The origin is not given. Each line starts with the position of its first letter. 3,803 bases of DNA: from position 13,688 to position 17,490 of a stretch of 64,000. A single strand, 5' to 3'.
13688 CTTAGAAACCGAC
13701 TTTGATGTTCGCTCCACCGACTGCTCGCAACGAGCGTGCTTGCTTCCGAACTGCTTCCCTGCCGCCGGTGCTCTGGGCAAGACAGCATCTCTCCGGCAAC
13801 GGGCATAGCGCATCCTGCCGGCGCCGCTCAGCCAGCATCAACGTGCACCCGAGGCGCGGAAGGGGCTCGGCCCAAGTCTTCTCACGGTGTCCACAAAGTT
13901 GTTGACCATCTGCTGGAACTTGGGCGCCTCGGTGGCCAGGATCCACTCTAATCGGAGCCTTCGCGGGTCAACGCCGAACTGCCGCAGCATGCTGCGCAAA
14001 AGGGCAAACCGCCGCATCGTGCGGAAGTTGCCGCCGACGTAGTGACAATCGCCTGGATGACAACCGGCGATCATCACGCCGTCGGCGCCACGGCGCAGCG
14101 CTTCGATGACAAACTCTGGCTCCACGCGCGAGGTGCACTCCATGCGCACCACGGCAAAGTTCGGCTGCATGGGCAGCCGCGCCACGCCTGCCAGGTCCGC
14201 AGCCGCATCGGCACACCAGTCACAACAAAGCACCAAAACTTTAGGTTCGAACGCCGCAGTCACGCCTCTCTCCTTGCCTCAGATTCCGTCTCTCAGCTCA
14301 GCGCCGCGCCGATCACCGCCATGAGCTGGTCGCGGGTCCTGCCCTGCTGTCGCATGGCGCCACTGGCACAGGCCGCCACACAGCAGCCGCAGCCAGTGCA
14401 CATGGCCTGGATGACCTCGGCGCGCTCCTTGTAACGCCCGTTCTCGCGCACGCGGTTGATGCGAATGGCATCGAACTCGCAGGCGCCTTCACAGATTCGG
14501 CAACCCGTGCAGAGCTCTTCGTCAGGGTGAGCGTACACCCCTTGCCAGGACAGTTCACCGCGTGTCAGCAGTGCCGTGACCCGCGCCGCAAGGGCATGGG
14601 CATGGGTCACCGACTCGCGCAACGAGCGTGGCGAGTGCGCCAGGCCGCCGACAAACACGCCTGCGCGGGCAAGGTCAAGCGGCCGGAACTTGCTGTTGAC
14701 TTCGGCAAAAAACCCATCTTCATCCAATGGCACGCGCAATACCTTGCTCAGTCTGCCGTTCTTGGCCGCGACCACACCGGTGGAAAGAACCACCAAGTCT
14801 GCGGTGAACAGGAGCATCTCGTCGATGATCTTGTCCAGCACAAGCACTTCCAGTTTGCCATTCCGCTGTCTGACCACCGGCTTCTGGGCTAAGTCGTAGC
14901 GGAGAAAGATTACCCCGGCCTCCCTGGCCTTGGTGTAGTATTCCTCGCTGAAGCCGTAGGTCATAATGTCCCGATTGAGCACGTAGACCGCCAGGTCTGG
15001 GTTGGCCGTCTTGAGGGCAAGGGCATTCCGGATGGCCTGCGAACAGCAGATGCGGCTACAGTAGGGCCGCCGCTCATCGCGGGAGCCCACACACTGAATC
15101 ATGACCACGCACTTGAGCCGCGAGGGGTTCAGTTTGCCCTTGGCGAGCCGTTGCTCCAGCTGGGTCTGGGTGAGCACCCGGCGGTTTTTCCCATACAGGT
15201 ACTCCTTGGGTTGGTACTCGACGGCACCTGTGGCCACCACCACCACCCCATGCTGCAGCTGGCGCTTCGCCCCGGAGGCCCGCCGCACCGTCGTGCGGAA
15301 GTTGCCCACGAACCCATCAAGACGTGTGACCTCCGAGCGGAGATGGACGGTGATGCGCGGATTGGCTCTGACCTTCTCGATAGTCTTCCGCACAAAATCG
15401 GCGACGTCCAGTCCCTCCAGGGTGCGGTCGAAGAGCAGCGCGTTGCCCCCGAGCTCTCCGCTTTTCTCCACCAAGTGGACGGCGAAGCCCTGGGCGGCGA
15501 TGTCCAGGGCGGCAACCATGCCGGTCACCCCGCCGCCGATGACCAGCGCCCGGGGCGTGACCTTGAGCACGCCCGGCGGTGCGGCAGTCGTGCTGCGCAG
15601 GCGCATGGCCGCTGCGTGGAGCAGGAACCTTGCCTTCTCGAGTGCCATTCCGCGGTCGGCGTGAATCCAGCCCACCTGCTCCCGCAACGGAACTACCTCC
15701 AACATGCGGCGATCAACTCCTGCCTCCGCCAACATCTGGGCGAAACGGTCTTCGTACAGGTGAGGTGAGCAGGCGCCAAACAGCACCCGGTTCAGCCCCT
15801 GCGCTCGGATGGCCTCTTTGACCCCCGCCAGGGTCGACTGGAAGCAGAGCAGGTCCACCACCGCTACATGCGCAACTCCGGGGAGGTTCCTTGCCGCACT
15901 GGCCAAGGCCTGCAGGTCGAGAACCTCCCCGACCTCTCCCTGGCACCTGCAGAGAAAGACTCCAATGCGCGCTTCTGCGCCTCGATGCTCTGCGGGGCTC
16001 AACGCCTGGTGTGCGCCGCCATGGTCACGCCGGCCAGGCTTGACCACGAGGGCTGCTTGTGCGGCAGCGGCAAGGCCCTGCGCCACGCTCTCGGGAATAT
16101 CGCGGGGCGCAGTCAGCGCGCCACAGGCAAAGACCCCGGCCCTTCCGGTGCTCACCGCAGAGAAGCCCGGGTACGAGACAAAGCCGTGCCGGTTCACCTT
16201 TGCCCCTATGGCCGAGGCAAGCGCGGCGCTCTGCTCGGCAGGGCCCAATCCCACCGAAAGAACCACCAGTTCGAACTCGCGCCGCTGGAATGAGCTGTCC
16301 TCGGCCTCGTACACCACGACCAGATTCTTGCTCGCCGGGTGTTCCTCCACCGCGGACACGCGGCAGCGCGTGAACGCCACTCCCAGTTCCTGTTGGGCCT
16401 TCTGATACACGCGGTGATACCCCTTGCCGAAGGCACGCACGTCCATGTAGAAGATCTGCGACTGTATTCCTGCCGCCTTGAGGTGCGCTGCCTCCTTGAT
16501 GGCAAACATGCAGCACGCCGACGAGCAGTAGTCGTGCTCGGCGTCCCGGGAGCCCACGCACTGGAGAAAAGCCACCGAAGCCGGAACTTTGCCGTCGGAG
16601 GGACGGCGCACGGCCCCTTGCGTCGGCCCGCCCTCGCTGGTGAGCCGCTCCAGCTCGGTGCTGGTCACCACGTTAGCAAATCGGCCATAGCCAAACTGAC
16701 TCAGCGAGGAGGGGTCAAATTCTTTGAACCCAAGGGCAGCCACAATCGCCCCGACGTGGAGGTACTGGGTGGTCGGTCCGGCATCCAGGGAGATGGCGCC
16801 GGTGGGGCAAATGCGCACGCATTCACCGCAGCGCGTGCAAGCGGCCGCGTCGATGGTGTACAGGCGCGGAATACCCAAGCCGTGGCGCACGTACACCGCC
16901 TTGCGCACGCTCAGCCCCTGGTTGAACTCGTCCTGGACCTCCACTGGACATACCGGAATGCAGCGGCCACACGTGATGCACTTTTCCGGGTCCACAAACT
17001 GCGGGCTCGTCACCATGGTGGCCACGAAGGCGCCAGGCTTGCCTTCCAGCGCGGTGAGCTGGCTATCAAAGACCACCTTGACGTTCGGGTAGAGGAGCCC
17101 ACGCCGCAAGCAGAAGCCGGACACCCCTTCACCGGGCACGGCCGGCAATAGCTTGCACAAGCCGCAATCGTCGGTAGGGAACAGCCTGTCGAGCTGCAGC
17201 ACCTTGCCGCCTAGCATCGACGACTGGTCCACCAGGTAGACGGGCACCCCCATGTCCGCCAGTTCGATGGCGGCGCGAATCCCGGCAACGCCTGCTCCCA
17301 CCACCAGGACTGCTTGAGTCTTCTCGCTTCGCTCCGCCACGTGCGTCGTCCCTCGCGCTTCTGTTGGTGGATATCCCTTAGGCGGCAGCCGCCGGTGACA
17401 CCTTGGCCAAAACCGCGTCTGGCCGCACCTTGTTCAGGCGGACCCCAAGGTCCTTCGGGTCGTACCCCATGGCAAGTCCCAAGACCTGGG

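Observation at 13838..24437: Single-promoter operon coupling an HdrCBA-MvhD flavin/Fe-S module to a GcvH-type lipoyl carrier, a lipoate ligase, a D-lactate-dehydrogenase-like GlcD/GlcF pair and a LarA-family racemase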

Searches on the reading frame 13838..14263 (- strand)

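Call 4: search_protein_families(library=pfam, proteins=[window:13838-14263:-])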
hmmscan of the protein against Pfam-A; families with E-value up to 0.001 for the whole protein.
window:13838-14263:- (141 aa): 1 family
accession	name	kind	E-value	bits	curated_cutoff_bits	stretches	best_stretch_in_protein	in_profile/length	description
PF02662.21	FlpD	-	8.3e-48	161.9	22.3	1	9-131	1-123/123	Methyl-viologen-reducing hydrogenase, delta subunit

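Call 5: search_protein_families(library=ncbifam, proteins=[window:13838-14263:-])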
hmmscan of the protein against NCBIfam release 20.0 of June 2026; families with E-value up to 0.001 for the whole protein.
window:13838-14263:- (141 aa): 3 families
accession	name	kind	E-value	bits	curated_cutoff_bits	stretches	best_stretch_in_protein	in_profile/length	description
NF040770.1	hetero_SS_HdrA2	exception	4.1e-43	147.5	1100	1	6-132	647-773/777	CoB-CoM heterodisulfide reductase HdrA2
NF045873.1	F420_non_VhuD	exception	1.5e-30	106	215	1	6-136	1-131/132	F420-non-reducing hydrogenase iron-sulfur subunit VhuD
NF041891.1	hdrA_Methbact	equivalog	6.4e-09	34.6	1300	1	12-125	648-753/762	ferredoxin:CoB-CoM heterodisulfide reductase subunit HdrA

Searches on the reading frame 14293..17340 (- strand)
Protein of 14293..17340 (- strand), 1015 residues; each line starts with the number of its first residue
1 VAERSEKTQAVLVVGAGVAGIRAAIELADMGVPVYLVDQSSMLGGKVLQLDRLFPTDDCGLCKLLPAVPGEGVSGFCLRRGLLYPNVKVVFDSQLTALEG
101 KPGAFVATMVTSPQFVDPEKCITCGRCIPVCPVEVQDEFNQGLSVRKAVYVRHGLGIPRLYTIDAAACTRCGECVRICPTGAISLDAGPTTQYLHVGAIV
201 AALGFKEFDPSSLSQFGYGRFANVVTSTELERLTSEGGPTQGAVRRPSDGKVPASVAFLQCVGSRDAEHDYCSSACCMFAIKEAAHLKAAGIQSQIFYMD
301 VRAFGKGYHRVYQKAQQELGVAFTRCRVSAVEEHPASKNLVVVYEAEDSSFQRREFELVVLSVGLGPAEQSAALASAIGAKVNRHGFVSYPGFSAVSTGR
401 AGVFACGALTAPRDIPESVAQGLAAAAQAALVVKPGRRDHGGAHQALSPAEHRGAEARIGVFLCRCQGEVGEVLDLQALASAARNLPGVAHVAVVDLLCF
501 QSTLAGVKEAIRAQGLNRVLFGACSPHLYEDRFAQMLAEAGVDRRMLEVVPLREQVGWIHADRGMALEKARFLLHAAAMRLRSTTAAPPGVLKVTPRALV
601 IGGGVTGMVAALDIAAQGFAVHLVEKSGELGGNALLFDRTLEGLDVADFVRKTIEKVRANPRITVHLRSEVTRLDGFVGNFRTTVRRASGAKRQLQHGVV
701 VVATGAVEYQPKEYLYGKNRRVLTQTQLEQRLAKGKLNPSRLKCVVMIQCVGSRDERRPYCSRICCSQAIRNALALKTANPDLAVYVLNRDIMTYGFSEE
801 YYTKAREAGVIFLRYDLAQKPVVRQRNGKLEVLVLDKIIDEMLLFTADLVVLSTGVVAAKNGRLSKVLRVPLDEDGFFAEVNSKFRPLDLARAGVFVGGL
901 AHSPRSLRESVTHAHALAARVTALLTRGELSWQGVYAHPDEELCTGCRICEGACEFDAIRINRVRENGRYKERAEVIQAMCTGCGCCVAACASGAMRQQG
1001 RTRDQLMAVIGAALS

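Call 4: search_protein_families(library=pfam, proteins=[window:14293-17340:-])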
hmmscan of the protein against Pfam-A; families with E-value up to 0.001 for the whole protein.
window:14293-17340:- (1015 aa): 23 families
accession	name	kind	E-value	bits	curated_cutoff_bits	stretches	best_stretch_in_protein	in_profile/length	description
PF07992.20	Pyr_redox_2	-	4.2e-26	92.5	26.1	3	598-718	3-119/291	Pyridine nucleotide-disulphide oxidoreductase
PF00037.32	Fer4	-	2.1e-19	68.9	21.1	3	161-184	1-24/24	4Fe-4S binding domain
PF12838.12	Fer4_7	-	4.7e-14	53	27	2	120-182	1-52/52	4Fe-4S dicluster domain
PF12831.13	FAD_oxidored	-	1.3e-13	51.5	27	2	599-728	3-111/416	FAD dependent oxidoreductase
PF13187.11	Fer4_9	-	4.8e-13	49.4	27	2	120-183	1-52/52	4Fe-4S dicluster domain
PF13450.12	NAD_binding_8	-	6.9e-13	49.1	21.9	1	600-637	1-38/68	NAD(P)-binding Rossmann-like domain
PF12837.12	Fer4_6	-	6.8e-12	45.2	25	2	162-183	3-24/24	4Fe-4S binding domain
PF13237.11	Fer4_10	-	2.1e-11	44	25.5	1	116-133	4-21/53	4Fe-4S dicluster domain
PF14697.11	Fer4_21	-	4.4e-10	40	35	2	115-184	2-58/59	4Fe-4S dicluster domain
PF12797.12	Fer4_2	-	8e-10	38.5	24.5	1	114-133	3-22/22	4Fe-4S binding domain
PF01134.28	GIDA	-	2e-08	34.1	22.1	1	11-41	2-29/391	Glucose inhibited division protein A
PF00890.30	FAD_binding_2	-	2.2e-08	34.1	20.4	2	11-45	2-36/414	FAD binding domain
PF13484.11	Fer4_16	-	3.2e-08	34.7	30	1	168-186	2-20/66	4Fe-4S double cluster binding domain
PF13534.11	Fer4_17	-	8.2e-08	33.1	22.2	1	120-181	1-59/61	4Fe-4S dicluster domain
PF13183.11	Fer4_8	-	1.8e-07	32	27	1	119-181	3-67/68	4Fe-4S dicluster domain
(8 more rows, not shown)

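Call 5: search_protein_families(library=ncbifam, proteins=[window:14293-17340:-])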
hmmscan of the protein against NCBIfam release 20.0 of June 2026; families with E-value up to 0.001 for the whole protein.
window:14293-17340:- (1015 aa): 130 families (the best 25 are shown)
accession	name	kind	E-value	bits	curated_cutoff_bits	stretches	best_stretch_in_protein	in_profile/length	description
NF040770.1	hetero_SS_HdrA2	exception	8.1e-239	794.7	1100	3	6-437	137-564/777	CoB-CoM heterodisulfide reductase HdrA2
NF041778.1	hetero_SS_HdrA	equivalog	6.4e-189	629.4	1400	3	9-430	143-567/771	ferredoxin:CoB-CoM heterodisulfide reductase subunit HdrA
NF041891.1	hdrA_Methbact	equivalog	3.6e-169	564.5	1300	3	7-434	132-557/762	ferredoxin:CoB-CoM heterodisulfide reductase subunit HdrA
NF009410.0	PRK12771.1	subfamily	1.4e-15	56.9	516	2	5-46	135-176/566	NAD(P)-binding protein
TIGR01372.1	soxA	subfamily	4.7e-14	51.2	1164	2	598-698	171-269/996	sarcosine oxidase subunit alpha family protein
NF041087.1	bile_acid_BaiCD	equivalog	1.9e-13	49.4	825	2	597-672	382-456/642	bile acid Fe-S flavoenzyme BaiCD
TIGR04105.1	FeFe_hydrog_B1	subfamily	2.1e-13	49.8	450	1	109-185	132-207/462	monomeric [FeFe] hydrogenase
TIGR03997.1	mycofact_OYE_2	equivalog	3e-13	49.1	793.15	2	596-672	380-455/645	mycofactocin system FadH/OYE family oxidoreductase 2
TIGR03467.1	HpnE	equivalog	3.5e-13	49.7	283.05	2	11-47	1-37/430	hydroxysqualene dehydroxylase HpnE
TIGR01944.1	rnfB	subfamily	1e-12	48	68.7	1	935-1000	106-164/190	RnfABCDGE type electron transport complex subunit B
NF045637.1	carotdesatCrtDProt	equivalog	5.3e-12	45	580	2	11-50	1-40/485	1-hydroxycarotenoid 3,4-desaturase CrtD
TIGR01971.1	NuoI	subfamily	7.2e-12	45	113.05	2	937-997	37-99/121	NADH-quinone oxidoreductase, chain I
NF042909.1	FMH_DH_FwdF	exception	2.2e-11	43.5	375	2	940-997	255-312/336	tungsten-dependent formylmethanofuran dehydrogenase subunit FwdF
NF010590.0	PRK13984.1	equivalog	2.6e-11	42.4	946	1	117-196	48-117/611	putative oxidoreductase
NF004537.0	PRK05888.1-3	equivalog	2.9e-11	43.3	163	1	119-185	68-132/204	NADH-quinone oxidoreductase subunit NuoI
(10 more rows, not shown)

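Call 33: search_solved_structures(query=window:14293-17340:-, show_alignments=1, max_evalue=0.00001)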
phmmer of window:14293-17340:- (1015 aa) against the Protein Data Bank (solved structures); distinct sequences matched with E-value up to 0.00001: 12.
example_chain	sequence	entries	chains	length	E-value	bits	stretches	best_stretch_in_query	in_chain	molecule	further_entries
8rvu_a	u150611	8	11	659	2e-141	476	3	10-387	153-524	H(2):CoB-CoM heterodisulfide,ferredoxin reductase subunit A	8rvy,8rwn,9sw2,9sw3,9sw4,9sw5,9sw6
8rvv_A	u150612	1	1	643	2.5e-139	469.1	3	10-380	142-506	H(2):CoB-CoM heterodisulfide,ferredoxin reductase subunit A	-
5odc_A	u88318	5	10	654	7.6e-139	467.5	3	8-370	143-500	Heterodisulfide reductase, subunit A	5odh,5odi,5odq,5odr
9sfi_A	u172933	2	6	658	9.9e-129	434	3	9-344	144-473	CoB--CoM heterodisulfide reductase iron-sulfur subunit A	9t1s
7bkb_A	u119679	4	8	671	1.9e-109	370.2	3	119-436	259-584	CoB--CoM heterodisulfide reductase iron-sulfur subunit A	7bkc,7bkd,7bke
6tjr_A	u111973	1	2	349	8.4e-36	126.5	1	198-430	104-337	Fumarate reductase/succinate dehydrogenase flavoprotein domain protein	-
9sw6_H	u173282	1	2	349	4.8e-09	37.9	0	97-186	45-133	Tungsten formylmethanofuran dehydrogenase, subunit F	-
5t5i_F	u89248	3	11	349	1.4e-08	36.4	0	97-186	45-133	Tungsten formylmethanofuran dehydrogenase subunit fwdF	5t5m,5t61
8a6t_A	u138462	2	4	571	6.8e-07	30.8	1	112-184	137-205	Electron bifurcating hydrogenase subunit HydA1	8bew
6cz7_B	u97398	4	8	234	2e-06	29.3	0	115-187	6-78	4Fe-4S ferredoxin, iron-sulfur binding domain protein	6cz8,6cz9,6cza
9sfi_U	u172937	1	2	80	3.2e-06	28.6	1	116-185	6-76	4Fe-4S binding protein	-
9bov_A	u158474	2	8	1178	5.9e-06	27.7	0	117-192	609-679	Molybdopterin oxidoreductase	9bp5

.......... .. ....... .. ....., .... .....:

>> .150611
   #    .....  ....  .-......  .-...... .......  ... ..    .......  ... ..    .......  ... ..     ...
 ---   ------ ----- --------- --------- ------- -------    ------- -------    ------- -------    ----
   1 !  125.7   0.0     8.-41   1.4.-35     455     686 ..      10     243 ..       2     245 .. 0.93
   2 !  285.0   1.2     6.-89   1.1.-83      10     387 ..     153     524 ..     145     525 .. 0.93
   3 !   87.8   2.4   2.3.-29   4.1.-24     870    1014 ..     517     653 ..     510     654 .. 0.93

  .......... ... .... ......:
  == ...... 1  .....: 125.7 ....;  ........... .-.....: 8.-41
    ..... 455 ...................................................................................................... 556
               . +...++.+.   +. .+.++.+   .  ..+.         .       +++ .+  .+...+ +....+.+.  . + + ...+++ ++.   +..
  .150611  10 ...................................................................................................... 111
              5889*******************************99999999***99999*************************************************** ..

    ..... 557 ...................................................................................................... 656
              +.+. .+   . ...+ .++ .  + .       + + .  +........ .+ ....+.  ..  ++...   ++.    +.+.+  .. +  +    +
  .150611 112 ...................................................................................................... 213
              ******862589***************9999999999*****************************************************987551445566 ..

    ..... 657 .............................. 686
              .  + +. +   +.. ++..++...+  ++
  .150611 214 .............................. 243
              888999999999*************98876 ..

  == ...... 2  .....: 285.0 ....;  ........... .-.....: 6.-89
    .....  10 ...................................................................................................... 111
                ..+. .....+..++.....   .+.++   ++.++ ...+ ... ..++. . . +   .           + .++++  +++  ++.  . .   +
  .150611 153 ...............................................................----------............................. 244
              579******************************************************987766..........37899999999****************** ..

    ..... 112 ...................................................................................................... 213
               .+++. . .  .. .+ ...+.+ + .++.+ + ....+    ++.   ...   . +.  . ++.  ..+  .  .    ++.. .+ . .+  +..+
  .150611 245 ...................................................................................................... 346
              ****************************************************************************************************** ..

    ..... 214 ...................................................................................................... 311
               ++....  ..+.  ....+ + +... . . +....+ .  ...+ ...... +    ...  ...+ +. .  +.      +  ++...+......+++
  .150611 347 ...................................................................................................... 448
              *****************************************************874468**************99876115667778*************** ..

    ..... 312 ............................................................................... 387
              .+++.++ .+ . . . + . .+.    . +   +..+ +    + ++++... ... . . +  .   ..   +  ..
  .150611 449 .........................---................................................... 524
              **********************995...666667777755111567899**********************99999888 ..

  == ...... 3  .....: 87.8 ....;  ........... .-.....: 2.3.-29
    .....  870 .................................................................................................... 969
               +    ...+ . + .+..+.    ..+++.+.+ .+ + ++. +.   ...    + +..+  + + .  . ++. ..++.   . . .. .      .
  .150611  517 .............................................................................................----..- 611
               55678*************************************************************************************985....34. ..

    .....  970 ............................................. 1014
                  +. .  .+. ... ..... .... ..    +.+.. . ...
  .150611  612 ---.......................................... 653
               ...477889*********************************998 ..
